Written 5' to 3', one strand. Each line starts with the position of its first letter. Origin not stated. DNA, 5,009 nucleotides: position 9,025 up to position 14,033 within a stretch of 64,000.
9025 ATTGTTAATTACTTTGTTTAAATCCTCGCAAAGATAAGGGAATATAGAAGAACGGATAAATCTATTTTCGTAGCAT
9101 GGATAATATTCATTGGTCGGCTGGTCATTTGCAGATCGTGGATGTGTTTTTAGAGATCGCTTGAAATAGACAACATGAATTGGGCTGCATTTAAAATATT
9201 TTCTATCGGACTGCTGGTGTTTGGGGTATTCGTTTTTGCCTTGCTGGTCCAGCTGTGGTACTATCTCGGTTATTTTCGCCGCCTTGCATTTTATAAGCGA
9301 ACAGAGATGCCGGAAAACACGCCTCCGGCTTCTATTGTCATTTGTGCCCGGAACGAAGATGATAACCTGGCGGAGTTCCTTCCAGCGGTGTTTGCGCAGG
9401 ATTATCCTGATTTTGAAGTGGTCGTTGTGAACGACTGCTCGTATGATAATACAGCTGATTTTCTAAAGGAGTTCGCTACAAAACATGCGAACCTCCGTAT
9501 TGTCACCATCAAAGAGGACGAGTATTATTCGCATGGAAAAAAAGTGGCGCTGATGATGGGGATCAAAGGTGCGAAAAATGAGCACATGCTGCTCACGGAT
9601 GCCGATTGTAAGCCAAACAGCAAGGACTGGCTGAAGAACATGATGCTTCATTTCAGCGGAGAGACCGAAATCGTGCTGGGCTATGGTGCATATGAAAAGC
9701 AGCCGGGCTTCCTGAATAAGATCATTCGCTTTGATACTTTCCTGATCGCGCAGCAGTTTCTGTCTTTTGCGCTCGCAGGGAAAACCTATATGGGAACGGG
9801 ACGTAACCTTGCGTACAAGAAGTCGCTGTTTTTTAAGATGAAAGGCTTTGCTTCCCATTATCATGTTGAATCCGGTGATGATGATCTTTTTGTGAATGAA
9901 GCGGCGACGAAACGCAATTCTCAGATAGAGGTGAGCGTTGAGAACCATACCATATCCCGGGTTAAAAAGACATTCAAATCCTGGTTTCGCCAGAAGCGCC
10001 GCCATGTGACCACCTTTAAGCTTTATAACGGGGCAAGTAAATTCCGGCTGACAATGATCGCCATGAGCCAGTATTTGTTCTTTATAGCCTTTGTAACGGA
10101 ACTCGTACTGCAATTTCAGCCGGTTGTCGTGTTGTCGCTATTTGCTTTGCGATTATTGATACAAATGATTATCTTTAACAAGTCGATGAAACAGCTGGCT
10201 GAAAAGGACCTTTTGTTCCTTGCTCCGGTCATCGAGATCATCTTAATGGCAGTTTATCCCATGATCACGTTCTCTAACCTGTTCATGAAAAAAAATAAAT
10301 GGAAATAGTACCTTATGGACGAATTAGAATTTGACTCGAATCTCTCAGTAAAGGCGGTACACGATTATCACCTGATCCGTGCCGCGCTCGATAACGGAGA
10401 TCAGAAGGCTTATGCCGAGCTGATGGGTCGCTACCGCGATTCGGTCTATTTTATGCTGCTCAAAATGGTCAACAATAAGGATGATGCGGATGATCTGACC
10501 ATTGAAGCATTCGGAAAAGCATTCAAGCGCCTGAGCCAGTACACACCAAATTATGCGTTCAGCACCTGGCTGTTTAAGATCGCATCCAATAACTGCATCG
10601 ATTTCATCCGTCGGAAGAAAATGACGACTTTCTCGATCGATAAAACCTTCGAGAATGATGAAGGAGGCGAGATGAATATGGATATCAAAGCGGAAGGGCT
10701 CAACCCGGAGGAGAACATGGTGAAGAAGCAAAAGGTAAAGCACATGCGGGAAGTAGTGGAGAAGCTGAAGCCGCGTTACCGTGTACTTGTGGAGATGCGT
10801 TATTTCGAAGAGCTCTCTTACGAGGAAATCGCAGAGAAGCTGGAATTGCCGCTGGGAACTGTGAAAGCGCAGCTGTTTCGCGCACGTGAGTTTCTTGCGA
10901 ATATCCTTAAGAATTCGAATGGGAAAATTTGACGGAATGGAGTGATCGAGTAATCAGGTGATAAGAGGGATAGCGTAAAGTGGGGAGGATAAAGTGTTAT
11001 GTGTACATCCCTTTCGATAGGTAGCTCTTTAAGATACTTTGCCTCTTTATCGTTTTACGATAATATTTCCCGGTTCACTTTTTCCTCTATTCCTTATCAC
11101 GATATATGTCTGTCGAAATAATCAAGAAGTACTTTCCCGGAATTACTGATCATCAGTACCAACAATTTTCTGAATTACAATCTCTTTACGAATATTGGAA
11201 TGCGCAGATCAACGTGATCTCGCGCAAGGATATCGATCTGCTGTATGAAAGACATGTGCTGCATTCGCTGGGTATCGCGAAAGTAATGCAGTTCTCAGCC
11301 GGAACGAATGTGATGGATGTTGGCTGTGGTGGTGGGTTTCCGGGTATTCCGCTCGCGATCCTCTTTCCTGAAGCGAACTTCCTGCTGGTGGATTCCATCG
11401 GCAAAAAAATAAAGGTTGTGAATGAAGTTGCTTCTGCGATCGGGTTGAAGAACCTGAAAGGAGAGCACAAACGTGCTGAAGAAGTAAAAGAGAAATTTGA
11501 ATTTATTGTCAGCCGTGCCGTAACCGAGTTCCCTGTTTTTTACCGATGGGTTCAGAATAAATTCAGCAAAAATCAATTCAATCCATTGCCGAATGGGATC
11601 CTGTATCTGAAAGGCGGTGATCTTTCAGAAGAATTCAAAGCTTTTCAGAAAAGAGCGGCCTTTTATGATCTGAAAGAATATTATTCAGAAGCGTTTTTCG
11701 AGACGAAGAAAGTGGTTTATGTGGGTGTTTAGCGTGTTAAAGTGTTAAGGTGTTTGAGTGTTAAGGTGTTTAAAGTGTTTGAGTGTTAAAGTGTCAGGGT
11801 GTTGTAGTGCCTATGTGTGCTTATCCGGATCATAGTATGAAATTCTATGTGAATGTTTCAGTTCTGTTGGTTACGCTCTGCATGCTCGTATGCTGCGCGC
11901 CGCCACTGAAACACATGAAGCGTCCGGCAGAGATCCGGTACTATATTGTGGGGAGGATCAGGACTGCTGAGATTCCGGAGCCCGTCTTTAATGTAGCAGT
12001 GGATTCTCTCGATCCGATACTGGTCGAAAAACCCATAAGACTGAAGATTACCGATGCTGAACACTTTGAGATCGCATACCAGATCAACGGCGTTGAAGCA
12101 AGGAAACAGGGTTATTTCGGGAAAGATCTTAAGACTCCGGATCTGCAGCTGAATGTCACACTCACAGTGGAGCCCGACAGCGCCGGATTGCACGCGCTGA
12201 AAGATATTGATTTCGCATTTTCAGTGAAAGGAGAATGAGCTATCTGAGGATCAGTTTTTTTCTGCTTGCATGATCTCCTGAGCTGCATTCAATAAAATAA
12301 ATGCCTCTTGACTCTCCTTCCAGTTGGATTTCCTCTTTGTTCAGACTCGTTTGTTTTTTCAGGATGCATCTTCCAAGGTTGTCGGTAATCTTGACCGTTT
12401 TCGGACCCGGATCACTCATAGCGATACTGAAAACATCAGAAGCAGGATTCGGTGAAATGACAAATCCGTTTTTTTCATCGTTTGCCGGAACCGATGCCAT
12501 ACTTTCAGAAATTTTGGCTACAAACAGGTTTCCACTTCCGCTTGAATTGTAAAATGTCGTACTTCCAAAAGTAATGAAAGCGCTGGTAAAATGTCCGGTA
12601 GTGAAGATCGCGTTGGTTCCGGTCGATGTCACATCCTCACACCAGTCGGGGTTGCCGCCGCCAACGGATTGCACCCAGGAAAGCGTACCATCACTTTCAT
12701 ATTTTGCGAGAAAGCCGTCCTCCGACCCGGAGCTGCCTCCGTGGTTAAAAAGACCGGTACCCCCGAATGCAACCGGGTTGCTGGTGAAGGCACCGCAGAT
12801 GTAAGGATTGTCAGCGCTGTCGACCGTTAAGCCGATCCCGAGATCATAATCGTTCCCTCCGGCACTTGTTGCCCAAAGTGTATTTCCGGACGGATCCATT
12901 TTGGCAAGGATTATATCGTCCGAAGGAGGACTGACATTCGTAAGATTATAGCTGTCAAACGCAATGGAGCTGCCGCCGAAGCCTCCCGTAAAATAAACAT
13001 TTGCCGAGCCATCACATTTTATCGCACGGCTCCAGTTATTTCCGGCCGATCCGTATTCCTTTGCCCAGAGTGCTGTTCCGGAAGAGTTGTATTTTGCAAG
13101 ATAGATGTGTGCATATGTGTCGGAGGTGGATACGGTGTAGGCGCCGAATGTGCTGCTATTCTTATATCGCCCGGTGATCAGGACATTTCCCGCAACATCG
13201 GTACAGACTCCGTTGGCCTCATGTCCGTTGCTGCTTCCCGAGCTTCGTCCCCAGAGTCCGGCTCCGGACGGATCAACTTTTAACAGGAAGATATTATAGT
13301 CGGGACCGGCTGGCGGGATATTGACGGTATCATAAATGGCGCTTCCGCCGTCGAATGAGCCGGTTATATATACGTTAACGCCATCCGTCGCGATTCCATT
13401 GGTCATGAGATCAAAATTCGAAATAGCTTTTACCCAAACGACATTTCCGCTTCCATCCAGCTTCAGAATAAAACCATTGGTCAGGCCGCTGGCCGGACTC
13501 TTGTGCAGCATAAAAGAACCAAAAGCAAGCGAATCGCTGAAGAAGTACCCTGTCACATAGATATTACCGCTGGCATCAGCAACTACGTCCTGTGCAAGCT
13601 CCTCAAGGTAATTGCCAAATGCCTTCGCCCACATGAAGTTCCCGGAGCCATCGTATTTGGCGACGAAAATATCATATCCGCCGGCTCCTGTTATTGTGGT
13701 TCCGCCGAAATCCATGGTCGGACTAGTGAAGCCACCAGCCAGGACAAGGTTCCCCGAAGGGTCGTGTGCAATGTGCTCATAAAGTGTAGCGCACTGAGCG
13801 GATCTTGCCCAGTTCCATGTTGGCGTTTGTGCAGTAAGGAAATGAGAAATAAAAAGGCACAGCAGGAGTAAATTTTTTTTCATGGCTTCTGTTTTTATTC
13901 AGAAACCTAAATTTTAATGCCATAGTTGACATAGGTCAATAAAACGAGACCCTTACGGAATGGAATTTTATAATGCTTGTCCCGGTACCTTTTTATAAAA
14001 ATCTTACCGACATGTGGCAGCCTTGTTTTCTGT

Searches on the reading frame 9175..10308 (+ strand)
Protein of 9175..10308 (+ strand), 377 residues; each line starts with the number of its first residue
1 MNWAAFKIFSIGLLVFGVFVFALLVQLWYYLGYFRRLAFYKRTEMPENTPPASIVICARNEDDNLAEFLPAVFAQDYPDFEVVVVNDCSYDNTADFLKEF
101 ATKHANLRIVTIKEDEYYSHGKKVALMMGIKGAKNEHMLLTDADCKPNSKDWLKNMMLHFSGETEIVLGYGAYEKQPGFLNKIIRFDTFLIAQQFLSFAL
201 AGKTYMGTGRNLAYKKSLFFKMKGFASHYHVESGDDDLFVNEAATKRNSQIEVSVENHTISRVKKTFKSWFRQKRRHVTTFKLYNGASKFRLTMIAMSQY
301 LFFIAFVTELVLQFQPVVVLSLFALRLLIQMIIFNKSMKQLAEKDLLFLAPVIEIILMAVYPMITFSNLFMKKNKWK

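Call 31: search_protein_families(library=pfam, proteins=[window:9175-10308:+], max_evalue=0.001)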
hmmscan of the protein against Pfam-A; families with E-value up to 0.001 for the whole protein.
window:9175-10308:+ (377 aa): 4 families
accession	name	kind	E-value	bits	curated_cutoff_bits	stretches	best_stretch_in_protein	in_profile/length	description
PF00535.33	Glycos_transf_2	-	1.9e-22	80.4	23.3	1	53-219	1-164/168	Glycosyl transferase family 2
PF13641.12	Glyco_tranf_2_3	-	1.5e-14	55.1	27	1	50-279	1-229/230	Glycosyltransferase like family 2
PF10111.15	Glyco_tranf_2_2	-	1.4e-06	28.5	27.3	1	53-272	1-233/276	Glycosyltransferase like family 2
PF13506.12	Glyco_transf_21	-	5.3e-06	26.4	21.7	1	110-273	6-169/174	Glycosyl transferase family 21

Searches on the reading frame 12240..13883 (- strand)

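Call 31: search_protein_families(library=pfam, proteins=[window:12240-13883:-], max_evalue=0.001)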
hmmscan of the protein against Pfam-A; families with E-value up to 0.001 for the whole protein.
window:12240-13883:- (547 aa): 1 family
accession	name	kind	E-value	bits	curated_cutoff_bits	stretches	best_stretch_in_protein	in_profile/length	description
PF18962.6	Por_Secre_tail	-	1.1e-12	48.5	27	1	476-545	1-74/75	Secretion system C-terminal sorting domain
